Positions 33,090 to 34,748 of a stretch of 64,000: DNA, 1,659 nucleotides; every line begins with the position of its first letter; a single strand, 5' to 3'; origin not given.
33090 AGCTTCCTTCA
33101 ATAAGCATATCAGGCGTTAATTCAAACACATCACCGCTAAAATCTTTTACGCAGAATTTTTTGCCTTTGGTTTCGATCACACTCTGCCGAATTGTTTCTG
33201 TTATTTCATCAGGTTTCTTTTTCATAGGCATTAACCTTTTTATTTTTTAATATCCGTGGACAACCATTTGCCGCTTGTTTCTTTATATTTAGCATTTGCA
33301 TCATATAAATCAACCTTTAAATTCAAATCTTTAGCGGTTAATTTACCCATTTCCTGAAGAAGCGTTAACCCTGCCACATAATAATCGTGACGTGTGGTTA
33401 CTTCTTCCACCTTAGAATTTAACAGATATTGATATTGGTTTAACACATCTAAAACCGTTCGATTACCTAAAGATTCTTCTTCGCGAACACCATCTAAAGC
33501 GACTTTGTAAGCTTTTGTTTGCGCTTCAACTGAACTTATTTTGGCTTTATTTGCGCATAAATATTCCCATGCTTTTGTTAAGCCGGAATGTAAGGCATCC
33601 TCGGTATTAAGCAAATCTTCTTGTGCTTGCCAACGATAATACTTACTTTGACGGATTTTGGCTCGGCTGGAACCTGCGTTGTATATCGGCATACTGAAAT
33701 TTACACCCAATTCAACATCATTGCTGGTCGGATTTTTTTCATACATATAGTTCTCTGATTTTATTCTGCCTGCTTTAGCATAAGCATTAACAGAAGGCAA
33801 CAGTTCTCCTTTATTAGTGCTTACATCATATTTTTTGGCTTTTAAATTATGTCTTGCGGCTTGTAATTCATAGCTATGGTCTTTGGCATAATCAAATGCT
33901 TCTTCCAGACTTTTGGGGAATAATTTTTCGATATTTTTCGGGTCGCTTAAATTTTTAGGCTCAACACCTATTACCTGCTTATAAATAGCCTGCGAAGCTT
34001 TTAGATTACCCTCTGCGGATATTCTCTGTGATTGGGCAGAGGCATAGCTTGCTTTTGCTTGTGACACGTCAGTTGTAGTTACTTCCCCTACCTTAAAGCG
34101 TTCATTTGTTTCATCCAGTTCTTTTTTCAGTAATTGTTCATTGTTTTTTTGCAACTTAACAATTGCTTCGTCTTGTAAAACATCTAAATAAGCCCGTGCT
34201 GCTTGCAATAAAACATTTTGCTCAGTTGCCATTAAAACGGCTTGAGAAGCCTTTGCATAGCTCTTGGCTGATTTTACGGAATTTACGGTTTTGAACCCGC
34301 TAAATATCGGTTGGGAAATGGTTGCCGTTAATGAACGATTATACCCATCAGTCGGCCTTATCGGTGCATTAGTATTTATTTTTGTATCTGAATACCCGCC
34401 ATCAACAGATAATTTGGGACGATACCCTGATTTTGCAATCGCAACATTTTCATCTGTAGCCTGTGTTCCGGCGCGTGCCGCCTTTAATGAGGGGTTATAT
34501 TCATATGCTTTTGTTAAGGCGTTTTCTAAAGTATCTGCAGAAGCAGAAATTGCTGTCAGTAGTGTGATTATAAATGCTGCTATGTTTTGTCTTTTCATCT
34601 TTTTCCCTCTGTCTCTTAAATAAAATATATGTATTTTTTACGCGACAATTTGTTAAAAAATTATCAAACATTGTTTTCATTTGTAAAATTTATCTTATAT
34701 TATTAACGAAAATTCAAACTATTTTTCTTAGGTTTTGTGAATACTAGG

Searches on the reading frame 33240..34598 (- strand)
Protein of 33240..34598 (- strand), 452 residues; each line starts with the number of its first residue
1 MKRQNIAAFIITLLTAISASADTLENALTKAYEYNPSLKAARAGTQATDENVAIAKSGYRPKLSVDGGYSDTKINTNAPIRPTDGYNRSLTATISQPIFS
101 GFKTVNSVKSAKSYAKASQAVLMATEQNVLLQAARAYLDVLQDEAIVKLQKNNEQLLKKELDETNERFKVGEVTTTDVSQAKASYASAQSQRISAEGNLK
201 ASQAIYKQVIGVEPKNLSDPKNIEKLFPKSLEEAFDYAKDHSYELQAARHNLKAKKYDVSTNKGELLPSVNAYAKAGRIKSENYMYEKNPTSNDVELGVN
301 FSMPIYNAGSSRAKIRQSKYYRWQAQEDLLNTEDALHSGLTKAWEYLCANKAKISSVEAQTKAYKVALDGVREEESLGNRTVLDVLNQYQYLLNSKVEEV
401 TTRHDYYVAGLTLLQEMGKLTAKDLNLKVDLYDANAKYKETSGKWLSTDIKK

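Call 15: search_protein_families(library=pfam, proteins=[window:33240-34598:-], max_evalue=0.001)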
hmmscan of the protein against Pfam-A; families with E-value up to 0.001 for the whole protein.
window:33240-34598:- (452 aa): 1 family
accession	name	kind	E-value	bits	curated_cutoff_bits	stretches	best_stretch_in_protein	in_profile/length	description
PF02321.23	OEP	-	2.8e-62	210.3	22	2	24-211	1-187/187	Outer membrane efflux protein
